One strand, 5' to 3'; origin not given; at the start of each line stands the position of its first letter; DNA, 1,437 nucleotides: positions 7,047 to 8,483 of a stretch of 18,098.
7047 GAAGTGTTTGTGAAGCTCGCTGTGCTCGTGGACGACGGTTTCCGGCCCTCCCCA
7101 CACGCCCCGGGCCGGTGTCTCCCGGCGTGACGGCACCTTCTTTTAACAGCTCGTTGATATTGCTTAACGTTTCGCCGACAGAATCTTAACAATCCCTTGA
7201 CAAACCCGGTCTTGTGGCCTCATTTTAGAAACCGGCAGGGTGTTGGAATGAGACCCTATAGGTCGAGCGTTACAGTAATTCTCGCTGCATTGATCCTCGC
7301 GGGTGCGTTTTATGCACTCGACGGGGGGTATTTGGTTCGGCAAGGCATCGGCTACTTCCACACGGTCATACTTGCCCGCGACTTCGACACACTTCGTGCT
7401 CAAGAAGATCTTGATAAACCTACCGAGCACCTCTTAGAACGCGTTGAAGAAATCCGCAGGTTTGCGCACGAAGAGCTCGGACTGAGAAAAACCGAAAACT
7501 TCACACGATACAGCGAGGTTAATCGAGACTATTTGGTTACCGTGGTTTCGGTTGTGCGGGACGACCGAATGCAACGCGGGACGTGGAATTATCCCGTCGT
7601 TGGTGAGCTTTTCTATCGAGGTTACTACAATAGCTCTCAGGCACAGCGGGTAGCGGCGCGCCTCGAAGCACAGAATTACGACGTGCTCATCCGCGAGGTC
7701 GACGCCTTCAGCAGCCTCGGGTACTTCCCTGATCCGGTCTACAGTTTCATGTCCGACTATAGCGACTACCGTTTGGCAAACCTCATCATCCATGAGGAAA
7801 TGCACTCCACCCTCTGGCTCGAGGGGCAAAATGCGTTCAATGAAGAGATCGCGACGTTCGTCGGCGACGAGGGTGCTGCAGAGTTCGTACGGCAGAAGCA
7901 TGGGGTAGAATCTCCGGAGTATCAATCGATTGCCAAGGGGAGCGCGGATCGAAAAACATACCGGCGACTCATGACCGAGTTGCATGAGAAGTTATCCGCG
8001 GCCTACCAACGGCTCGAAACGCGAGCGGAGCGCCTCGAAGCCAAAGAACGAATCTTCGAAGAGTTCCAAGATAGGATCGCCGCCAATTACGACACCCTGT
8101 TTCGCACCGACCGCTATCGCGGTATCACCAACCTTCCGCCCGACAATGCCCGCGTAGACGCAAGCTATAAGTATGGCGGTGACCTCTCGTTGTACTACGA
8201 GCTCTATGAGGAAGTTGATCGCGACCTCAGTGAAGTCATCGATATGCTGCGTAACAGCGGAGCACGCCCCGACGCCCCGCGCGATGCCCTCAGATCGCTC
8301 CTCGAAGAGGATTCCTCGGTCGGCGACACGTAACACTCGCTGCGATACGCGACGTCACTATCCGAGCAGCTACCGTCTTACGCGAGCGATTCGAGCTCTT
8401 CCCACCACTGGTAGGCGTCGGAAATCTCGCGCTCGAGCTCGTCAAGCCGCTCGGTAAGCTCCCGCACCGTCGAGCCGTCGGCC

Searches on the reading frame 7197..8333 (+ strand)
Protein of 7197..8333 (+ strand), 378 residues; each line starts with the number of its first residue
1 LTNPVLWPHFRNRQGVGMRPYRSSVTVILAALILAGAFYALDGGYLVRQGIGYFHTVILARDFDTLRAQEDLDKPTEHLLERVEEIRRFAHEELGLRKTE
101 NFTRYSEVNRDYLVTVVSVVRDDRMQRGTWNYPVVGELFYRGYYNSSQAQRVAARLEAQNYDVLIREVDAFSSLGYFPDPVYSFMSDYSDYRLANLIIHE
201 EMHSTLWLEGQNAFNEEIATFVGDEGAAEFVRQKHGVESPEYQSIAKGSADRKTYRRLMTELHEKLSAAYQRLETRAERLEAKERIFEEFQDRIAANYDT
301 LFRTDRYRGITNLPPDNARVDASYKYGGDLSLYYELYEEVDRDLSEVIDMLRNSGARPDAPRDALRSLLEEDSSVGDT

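Call 8: search_protein_families(library=pfam, proteins=[window:7197-8333:+], max_evalue=0.01)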
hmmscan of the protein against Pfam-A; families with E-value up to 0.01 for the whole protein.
window:7197-8333:+ (378 aa): 1 family
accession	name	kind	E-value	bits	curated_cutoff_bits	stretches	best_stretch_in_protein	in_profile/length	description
PF10023.15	Aminopep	-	2.6e-73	247.6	25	1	44-363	1-319/322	Putative aminopeptidase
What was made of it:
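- On PF10023 'Aminopep' (for the neighbour gene 7248-8333): 247.6 bits against a cut-off of 25 (call 8).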

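Call 54: search_solved_structures(query=window:7248-8333:+, max_evalue=1)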
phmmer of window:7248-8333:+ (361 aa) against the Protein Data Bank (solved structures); distinct sequences matched with E-value up to 1: 3.
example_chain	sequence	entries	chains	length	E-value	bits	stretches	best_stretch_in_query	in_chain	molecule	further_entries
7mwr_B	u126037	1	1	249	0.065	15.6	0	318-354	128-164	LHD101B4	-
5cwb_A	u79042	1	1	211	0.15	14.3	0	318-342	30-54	Designed helical repeat protein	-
8esq_F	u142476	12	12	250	0.76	12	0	213-302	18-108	60S ribosomal protein L7-B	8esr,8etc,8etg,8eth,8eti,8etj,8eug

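Call 55: search_protein_families(library=ncbifam, proteins=[window:7248-8333:+], max_evalue=0.01)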
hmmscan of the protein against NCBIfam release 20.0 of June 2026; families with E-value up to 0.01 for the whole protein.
window:7248-8333:+ (361 aa): 0 families

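Call 56: find_homologous_proteins(query=window:7248-8333:+, max_evalue=1e-10)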
Query window:7248-8333:+ (361 aa): 105 proteins with E <= 1e-10 among 8000 candidates.
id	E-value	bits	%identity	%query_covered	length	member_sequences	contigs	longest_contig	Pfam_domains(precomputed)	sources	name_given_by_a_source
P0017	3.2e-235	797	100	100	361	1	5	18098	PF10023.16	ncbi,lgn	ncbi:MAG: aminopeptidase [Spirochaetota bacterium]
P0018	6.8e-155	533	67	99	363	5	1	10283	PF10023.16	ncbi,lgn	ncbi:MAG: aminopeptidase [Spirochaetaceae bacterium]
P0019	1.7e-154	532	67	98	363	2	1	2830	PF10023.16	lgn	-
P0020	4.5e-143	495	62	98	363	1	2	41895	PF10023.16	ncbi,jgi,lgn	-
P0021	2.8e-142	492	62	98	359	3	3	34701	PF10023.16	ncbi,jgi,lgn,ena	-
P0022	1.0e-138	480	61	96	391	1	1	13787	PF10023.16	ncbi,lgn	-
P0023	2.1e-123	430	56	98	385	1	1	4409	PF10023.16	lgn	-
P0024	3.1e-120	419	55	98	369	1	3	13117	PF10023.16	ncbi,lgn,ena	-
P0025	2.0e-117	410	53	98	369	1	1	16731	PF10023.16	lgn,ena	-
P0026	3.2e-116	406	54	95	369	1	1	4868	PF10023.16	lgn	-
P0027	1.1e-115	404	53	98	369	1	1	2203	PF10023.16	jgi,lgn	-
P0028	8.3e-109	382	52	95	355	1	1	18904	PF10023.16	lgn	-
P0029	2.8e-107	377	51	97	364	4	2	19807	PF10023.16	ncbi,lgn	ncbi:MAG: aminopeptidase [Spirochaetia bacterium]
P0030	7.2e-105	369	51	97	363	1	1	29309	PF10023.16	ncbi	-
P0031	3.7e-98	347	52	93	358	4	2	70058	PF10023.16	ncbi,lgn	ncbi:MAG: aminopeptidase [Spirochaetaceae bacterium]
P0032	7.8e-96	339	50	93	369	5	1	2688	PF10023.16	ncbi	ncbi:MAG: aminopeptidase [Spirochaetia bacterium]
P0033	5.1e-86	307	45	98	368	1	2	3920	PF10023.16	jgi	jgi:predicted aminopeptidase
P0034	7.0e-78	280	43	89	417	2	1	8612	PF10023.16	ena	-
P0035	2.5e-76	275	44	86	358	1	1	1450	PF10023.16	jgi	jgi:predicted aminopeptidase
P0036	6.8e-74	267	39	97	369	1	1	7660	PF10023.16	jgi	jgi:predicted aminopeptidase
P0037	4.6e-73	264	41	91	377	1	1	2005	PF10023.16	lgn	-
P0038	1.2e-72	263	40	96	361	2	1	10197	PF10023.16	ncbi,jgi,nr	ncbi:MAG: aminopeptidase [Treponema sp.]|jgi:predicted aminopeptidase|nr:aminopeptidase [Treponema s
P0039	7.1e-72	260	41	91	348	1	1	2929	PF10023.16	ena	-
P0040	4.1e-71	258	41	89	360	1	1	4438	PF10023.16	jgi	jgi:predicted aminopeptidase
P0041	2.3e-70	256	41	91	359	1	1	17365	PF10023.16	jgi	jgi:predicted aminopeptidase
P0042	2.5e-70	255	39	91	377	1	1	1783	PF10023.16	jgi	jgi:predicted aminopeptidase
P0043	2.5e-70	255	41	96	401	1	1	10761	PF10023.16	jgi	jgi:predicted aminopeptidase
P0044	1.2e-69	253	46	81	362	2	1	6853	PF10023.16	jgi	jgi:predicted aminopeptidase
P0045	1.3e-69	253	42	88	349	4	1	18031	PF10023.16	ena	-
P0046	1.7e-69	253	38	94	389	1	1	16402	PF10023.16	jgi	jgi:predicted aminopeptidase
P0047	1.6e-68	249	45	80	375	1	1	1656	PF10023.16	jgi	jgi:predicted aminopeptidase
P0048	2.0e-68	249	40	90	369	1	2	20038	PF10023.16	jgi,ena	-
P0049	2.8e-68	249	40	95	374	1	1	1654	PF10023.16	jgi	jgi:predicted aminopeptidase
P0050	3.9e-68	248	43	85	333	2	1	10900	PF10023.16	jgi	jgi:predicted aminopeptidase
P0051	5.1e-68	248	40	84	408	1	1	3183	PF10023.16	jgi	-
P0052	1.0e-67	247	39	96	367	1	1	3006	PF10023.16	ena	-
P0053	1.2e-67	247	44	80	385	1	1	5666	PF10023.16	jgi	jgi:predicted aminopeptidase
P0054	2.2e-67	246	40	91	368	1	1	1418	PF10023.16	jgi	jgi:predicted aminopeptidase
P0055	3.8e-67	245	40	89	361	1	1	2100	PF10023.16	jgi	jgi:predicted aminopeptidase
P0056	5.1e-67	244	40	85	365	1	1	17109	PF10023.16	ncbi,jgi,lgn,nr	ncbi:MAG: aminopeptidase [Chitinispirillales bacterium]|jgi:predicted aminopeptidase|nr:aminopeptida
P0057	1.7e-66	243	40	91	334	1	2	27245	PF10023.16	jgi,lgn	jgi:predicted aminopeptidase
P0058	2.1e-66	242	38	93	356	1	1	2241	PF10023.16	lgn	-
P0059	3.6e-66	242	38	95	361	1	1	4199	PF10023.16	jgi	jgi:predicted aminopeptidase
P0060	4.6e-66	241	43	81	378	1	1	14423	PF10023.16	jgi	jgi:predicted aminopeptidase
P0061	5.5e-66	241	43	80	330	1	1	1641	PF10023.16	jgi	jgi:predicted aminopeptidase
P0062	8.2e-66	241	39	98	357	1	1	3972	PF10023.16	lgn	-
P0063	2.8e-65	239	38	94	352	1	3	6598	PF10023.16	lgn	-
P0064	3.1e-65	239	38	92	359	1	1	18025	PF10023.16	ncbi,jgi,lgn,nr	ncbi:MAG: aminopeptidase [Treponema sp.]|jgi:predicted aminopeptidase|nr:aminopeptidase [Treponema s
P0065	3.7e-65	238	38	95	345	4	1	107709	PF10023.16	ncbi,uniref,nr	ncbi:aminopeptidase [Treponema primitia]|uniref:aminopeptidase n=1 Tax=Treponema primitia TaxID=8805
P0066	4.1e-65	238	44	81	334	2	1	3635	PF10023.16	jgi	jgi:predicted aminopeptidase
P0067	4.4e-65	238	38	88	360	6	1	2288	PF10023.16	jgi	jgi:predicted aminopeptidase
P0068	5.0e-65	238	36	96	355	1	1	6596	PF10023.16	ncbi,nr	ncbi:MAG: aminopeptidase [Spirochaetales bacterium]|nr:MAG: aminopeptidase [Spirochaetales bacterium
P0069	5.1e-65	238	38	92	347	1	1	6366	PF10023.16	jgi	jgi:predicted aminopeptidase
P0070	5.7e-65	238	39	90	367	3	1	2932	PF10023.16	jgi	jgi:predicted aminopeptidase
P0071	8.1e-65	237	39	93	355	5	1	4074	PF10023.16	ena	-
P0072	8.3e-65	237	41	85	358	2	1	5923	PF10023.16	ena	-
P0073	9.0e-65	237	40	88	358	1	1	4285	PF10023.16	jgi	jgi:predicted aminopeptidase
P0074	1.9e-64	236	39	90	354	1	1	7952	PF10023.16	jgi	jgi:predicted aminopeptidase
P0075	2.2e-64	236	39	85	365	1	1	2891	PF10023.16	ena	-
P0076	4.0e-64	235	37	91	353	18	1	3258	PF10023.16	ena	-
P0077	4.6e-64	235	34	98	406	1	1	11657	PF10023.16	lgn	-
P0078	5.2e-64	235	39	95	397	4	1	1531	PF10023.16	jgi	jgi:predicted aminopeptidase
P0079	5.3e-64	235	38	96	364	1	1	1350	PF10023.16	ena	-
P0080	5.7e-64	234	39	91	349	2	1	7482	PF10023.16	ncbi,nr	ncbi:MAG: aminopeptidase [Treponema sp.]|nr:aminopeptidase [Treponema sp.]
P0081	1.0e-63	234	44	73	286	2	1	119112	PF10023.16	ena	-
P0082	1.2e-63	233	35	98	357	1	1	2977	PF10023.16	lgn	-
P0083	1.4e-63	233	39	90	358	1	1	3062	PF10023.16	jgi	jgi:predicted aminopeptidase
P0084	2.2e-63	233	39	86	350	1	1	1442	PF10023.16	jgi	jgi:predicted aminopeptidase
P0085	4.9e-63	231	38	91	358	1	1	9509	PF10023.16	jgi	jgi:predicted aminopeptidase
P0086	5.5e-63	231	37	97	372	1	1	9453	PF10023.16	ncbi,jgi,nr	ncbi:MAG: aminopeptidase [Treponema sp.]|jgi:predicted aminopeptidase|nr:aminopeptidase [Treponema s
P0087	9.8e-63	230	39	89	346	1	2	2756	PF10023.16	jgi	-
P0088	3.1e-62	229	44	72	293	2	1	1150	PF10023.16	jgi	jgi:predicted aminopeptidase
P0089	3.9e-62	228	40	91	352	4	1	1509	PF10023.16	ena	-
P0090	1.0e-61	227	38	97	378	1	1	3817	PF10023.16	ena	-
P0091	1.7e-61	226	41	80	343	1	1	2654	PF10023.16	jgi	jgi:predicted aminopeptidase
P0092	3.0e-61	226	42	82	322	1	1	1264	PF10023.16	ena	-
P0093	1.3e-60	223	39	94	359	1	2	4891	PF10023.16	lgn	-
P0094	6.9e-60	221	37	91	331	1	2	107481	PF10023.16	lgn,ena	-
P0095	7.3e-60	221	36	98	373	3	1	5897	PF10023.16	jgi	jgi:predicted aminopeptidase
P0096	1.1e-59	220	35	91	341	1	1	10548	PF10023.16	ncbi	-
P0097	1.3e-59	220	34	91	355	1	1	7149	PF10023.16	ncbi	-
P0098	1.3e-59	220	38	86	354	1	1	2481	PF10023.16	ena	-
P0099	1.4e-59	220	40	82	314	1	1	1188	PF10023.16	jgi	jgi:predicted aminopeptidase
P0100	7.0e-59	218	37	85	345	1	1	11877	PF10023.16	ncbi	-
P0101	2.5e-58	216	37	95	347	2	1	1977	PF10023.16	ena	-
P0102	3.3e-57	212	36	90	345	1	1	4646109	PF10023.16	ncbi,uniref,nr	ncbi:aminopeptidase [Breznakiella homolactica]|uniref:Aminopeptidase n=1 Tax=Breznakiella homolactic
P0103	2.2e-56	210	35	98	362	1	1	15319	PF10023.16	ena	-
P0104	1.0e-55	207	39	75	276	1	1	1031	PF10023.16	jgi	jgi:predicted aminopeptidase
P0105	1.4e-55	207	39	89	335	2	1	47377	PF10023.16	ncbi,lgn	-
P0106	7.8e-54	201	39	92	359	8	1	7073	PF10023.16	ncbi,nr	ncbi:MAG: aminopeptidase [Treponema sp.]|nr:aminopeptidase [Treponema sp.]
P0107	1.8e-52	197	35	94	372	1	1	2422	PF10023.16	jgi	-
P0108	3.7e-51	192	39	76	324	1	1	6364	PF10023.16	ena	-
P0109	4.2e-51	192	35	86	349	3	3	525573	PF10023.16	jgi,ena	jgi:predicted aminopeptidase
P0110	1.8e-50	190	35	94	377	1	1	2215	PF10023.16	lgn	-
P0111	3.3e-50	189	37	86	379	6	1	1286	PF10023.16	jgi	jgi:predicted aminopeptidase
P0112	4.0e-50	189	35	96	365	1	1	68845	PF10023.16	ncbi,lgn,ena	-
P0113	1.1e-42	164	32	77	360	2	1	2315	PF10023.16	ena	-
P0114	2.3e-39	154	39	59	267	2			PF10023.16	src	-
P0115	1.1e-37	148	30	85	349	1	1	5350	PF10023.16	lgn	-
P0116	1.3e-35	141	32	73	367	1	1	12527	PF10023.16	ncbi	ncbi:aminopeptidase [Thermodesulfobacteriota bacterium]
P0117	1.3e-34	138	39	55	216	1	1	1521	PF10023.16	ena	-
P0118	6.7e-34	136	31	79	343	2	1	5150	PF10023.16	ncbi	-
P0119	5.4e-32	129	33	70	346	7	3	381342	PF10023.16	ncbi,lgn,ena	-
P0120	7.6e-32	129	31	73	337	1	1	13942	PF10023.16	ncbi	-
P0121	5.5e-27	113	33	67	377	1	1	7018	PF10023.16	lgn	-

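Call 57: find_encoding_contigs(protein=P0018, flank=3000, max_places=1)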
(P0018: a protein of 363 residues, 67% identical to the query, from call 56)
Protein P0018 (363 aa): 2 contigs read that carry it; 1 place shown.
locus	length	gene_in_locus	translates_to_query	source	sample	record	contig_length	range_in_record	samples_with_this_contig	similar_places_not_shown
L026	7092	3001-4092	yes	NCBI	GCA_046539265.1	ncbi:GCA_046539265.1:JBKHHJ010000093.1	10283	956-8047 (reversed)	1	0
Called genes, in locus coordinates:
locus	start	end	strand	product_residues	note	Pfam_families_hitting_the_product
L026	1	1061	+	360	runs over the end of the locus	PF00990:GGDEF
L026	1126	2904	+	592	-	PF03009:GDPD, PF03372:Exo_endo_phos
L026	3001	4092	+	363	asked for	PF10023:Aminopep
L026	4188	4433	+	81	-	-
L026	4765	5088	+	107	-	PF04205:FMN_bind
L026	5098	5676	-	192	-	PF27226:AF_1845 (weak)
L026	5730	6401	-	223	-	PF13386:DsbD_2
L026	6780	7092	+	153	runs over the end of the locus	PF12802:MarR_2 (weak)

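Call 58: find_encoding_contigs(protein=P0020, flank=3000, max_places=1)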
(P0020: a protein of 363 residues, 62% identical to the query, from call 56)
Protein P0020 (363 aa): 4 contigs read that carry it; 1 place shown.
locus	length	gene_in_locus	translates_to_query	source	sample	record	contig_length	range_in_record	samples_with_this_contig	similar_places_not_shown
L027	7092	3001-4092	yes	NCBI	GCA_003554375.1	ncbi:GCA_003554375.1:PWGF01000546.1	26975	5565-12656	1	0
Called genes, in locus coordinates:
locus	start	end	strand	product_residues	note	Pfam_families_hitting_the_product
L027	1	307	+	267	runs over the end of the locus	-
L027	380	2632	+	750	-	PF08497:Radical_SAM_N, PF04055:Radical_SAM (weak), PF11842:DUF3362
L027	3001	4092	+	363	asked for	PF10023:Aminopep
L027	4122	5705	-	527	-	PF00672:HAMP, PF00989:PAS, PF08448:PAS_4, PF13188:PAS_8 (faint), PF00512:HisKA, PF13581:HATPase_c_2 (weak), PF02518:HATPase_c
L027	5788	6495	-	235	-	PF00072:Response_reg, PF00486:Trans_reg_C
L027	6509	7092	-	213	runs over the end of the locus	PF01895:PhoU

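Call 59: find_encoding_contigs(protein=P0024, flank=3000, max_places=1)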
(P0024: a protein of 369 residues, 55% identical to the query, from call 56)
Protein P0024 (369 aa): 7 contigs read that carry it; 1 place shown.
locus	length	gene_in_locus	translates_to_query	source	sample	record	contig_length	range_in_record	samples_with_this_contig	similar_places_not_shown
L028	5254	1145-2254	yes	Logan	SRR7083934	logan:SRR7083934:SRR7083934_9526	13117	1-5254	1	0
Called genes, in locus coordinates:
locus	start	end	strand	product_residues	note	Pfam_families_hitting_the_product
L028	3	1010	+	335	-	?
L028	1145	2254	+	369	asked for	PF10023:Aminopep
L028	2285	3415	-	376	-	-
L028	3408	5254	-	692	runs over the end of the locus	PF07556:DUF1538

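Call 60: find_encoding_contigs(protein=P0031, flank=3000, max_places=1)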
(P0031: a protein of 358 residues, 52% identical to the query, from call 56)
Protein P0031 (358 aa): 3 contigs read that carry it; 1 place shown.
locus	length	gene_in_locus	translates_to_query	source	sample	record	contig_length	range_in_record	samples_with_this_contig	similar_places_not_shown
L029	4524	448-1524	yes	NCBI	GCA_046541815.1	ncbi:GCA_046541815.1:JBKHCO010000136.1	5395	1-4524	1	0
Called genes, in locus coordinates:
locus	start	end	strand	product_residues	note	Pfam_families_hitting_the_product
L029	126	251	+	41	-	-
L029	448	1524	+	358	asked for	PF10023:Aminopep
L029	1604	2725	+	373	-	PF00583:Acetyltransf_1 (faint)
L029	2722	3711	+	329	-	PF01073:3Beta_HSD, PF01370:Epimerase, PF02719:Polysacc_synt_2 (faint), PF04321:RmlD_sub_bind, PF05368:NmrA, PF13460:NAD_binding_10, PF16363:GDP_Man_Dehyd, PF07993:NAD_binding_4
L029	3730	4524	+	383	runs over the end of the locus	PF13506:Glyco_transf_21, PF00535:Glycos_transf_2, PF13641:Glyco_tranf_2_3, PF13632:Glyco_trans_2_3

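Call 61: find_encoding_contigs(protein=P0065, flank=3000, max_places=1)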
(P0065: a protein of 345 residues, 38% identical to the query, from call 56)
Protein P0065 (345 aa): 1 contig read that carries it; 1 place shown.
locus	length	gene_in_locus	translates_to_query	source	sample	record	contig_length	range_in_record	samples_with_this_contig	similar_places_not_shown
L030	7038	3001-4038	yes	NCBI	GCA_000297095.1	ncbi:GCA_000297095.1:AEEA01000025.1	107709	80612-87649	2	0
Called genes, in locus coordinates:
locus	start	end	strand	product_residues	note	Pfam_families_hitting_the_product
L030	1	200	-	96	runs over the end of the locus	PF04316:FlgM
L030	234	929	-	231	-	PF00590:TP_methylase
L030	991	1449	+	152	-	-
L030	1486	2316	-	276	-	PF01370:Epimerase, PF05368:NmrA, PF13460:NAD_binding_10 (weak)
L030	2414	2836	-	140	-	PF02082:Rrf2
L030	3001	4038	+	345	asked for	PF10023:Aminopep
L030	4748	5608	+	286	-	PF00669:Flagellin_N, PF00700:Flagellin_C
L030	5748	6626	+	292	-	PF04055:Radical_SAM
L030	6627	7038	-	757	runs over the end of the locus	PF05226:CHASE2, PF00211:Guanylate_cyc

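Call 98: predict_structure(alignment_id=A6)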
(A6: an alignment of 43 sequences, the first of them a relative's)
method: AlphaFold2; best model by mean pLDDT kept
length: 361 residues; sequences in the alignment: 43
mean_pLDDT: 92.8   pTM: 0.88
mean pLDDT of the five models: 92.8, 92.2, 91.4, 91.0, 91.0
residues with pLDDT >= 90: 307; 70-90: 43; 50-70: 9; < 50: 2
segments of 3 or more residues with pLDDT < 50: none
pLDDT, mean of each block of 10 residues (from residue 1): 71 94 91 93 95 91 98 98 96 94 97 87 94 98 97 78 95 97 95 90 97 98 95 92 96 97 98 97 95 90 87 91 96 95 94 77 47
secondary structure, 60 per line:
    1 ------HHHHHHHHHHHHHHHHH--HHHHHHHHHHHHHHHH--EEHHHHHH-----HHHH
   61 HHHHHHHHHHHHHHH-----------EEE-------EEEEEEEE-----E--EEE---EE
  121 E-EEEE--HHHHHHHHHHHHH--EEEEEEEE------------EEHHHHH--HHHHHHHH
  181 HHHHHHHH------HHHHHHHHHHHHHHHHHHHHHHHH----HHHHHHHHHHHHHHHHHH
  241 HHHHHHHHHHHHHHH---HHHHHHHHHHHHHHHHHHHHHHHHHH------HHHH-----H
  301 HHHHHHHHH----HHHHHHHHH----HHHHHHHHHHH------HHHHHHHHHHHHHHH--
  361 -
elements in order: H7-23 H26-41 H46-51 H57-75 E87-89 E97-104 E113-115 E119-121 E123-126 H129-141 E144-151 H166-170 H173-188 H195-218 H223-255 H259-284 H291-294 H300-309 H314-322 H327-337 H344-358

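Call 100: fold_search(model_id=the predicted structure, library=pdb)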
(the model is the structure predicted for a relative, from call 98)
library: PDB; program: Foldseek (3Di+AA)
matches with E <= 10: 52; with E <= 0.001: 0
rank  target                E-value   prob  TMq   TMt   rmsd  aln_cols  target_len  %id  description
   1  6qx1_A                1.1e+00  0.07  0.13  0.10  26.0       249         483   12  2.7A structure of benzoisoxazole 3 with S.aureus DNA gyrase and DNA. (released 2019-04-17)
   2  4juo_A                1.4e+00  0.06  0.12  0.10  26.5       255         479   12  A low-resolution three-gate structure of topoisomerase IV from Streptococcus pneumoniae in space group H32 (released 2013-08-28)
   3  6rgs_A                2.0e+00  0.04  0.10  0.07  20.8       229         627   10  Crystal Structure of Phenylalanine Ammonia Lyase (PAL) from Petroselinum crispum bound to cinnamate (released 2019-09-04)
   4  8szc_D                2.3e+00  0.07  0.15  0.10  18.5       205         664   16  Heterodimeric ABC transporter BmrCD in the inward-facing conformation bound to substrate and ATP: BmrCD_IF-1HT/ATP (released 2023-11-15)
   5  9cup_D                2.4e+00  0.06  0.14  0.10  22.1       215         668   16  BmrCD in inward-facing conformation bound to Hoechsts (released 2025-08-13)
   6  2j58_A                3.0e+00  0.09  0.11  0.11   7.6        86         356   20  The structure of Wza (released 2006-11-06)
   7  7xff_B                3.3e+00  0.08  0.11  0.18  11.3        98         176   17  Polysaccharide export protein Wza (released 2022-05-04)
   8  7xfd_A                3.6e+00  0.09  0.10  0.17   7.5        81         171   16  Polysaccharide export protein Wza (released 2022-05-04)
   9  7m33_D                3.6e+00  0.05  0.14  0.09  19.4       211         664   12  The structure of Bacillus subtilis BmrCD in the inward-facing conformation bound to Hoechst-33342 and ATP (released 2022-01-05)
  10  5fcl_A                4.0e+00  0.04  0.11  0.12  16.6       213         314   12  Crystal structure of Cas1 from Pectobacterium atrosepticum (released 2016-03-16)
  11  4ev1                  4.4e+00  0.11  0.12  0.17   7.6        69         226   13  Anabaena Tic22 (protein transport) (released 2012-05-16)
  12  7ocy_B                4.4e+00  0.02  0.11  0.08  18.1       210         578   14  Enterococcus faecalis EfrCD in complex with a nanobody (released 2022-05-18)
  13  9g2x_B                4.4e+00  0.02  0.11  0.08  18.5       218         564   11  Cryo-EM structure of IrtAB in outward-occluded state in presence of mycobactin under turnover conditions in LMNG (released 2024-12-18)
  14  5ex3_A                4.6e+00  0.02  0.12  0.11  24.5       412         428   13  Crystal structure of human SMYD3 in complex with a VEGFR1 peptide (released 2016-03-09)
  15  1jad_A                4.9e+00  0.06  0.16  0.23  32.0       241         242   11  C-terminal Domain of Turkey PLC-beta (released 2001-12-28)
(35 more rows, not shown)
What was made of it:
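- Tried and rejected: PF10023 against solved structures by sequence (call 54) and by Foldseek (call 100): nothing significant.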
